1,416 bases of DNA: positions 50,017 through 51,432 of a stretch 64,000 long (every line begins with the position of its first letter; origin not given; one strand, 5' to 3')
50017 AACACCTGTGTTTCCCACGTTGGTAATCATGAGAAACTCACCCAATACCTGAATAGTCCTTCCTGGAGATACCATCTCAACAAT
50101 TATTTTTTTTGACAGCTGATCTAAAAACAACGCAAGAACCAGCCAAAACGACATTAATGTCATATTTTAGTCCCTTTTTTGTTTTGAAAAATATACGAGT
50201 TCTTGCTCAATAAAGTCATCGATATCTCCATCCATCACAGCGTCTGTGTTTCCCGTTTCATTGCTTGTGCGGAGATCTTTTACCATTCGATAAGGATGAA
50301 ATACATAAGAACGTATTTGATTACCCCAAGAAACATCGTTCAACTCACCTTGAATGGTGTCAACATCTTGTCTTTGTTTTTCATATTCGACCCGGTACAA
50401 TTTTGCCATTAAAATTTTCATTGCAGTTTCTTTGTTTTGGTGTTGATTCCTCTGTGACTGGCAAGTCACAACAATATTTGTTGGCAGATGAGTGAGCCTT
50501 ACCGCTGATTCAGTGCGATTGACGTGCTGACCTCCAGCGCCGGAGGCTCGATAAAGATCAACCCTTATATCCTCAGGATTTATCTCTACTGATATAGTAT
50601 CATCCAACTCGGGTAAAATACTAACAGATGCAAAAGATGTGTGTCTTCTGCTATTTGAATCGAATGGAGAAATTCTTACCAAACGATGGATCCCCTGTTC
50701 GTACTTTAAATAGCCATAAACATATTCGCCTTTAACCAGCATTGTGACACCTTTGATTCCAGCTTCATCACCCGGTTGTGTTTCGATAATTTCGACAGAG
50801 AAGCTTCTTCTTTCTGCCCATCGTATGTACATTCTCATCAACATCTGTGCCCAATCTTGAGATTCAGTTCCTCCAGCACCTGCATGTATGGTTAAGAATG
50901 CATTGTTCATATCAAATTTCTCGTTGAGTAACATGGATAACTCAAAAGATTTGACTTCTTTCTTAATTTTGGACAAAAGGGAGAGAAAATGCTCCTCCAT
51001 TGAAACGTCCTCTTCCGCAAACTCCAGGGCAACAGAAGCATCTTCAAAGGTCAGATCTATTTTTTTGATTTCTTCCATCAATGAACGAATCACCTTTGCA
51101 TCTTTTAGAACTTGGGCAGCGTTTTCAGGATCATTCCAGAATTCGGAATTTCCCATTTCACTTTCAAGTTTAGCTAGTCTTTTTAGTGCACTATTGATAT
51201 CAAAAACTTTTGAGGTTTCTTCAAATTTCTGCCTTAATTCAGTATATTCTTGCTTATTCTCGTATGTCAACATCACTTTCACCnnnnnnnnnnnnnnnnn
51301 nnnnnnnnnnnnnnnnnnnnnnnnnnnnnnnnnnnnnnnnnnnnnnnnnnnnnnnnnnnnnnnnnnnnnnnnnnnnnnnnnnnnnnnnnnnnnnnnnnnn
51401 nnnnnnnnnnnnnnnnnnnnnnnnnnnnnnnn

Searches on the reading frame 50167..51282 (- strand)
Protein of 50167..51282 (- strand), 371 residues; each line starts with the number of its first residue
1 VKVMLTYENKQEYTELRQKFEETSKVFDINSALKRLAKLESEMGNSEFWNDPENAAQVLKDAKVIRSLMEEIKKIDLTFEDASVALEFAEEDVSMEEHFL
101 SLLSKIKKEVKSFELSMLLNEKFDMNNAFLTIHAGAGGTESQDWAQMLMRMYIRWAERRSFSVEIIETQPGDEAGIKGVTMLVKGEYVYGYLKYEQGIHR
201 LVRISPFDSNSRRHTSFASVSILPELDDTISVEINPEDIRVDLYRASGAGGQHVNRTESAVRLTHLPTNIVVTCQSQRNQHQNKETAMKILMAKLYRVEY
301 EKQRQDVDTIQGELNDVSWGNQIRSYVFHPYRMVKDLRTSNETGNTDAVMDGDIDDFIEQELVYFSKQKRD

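Call 46: search_protein_families(library=pfam, proteins=[window:50167-51282:-], max_evalue=0.0001)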
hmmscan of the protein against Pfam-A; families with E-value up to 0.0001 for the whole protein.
window:50167-51282:- (371 aa): 2 families
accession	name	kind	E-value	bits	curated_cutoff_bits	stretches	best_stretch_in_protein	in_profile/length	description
PF03462.23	PCRF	-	9e-58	195.7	24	1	34-220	3-194/194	PCRF domain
PF00472.26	RF-1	-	4e-42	143.3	35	1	229-338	2-116/116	RF-1 domain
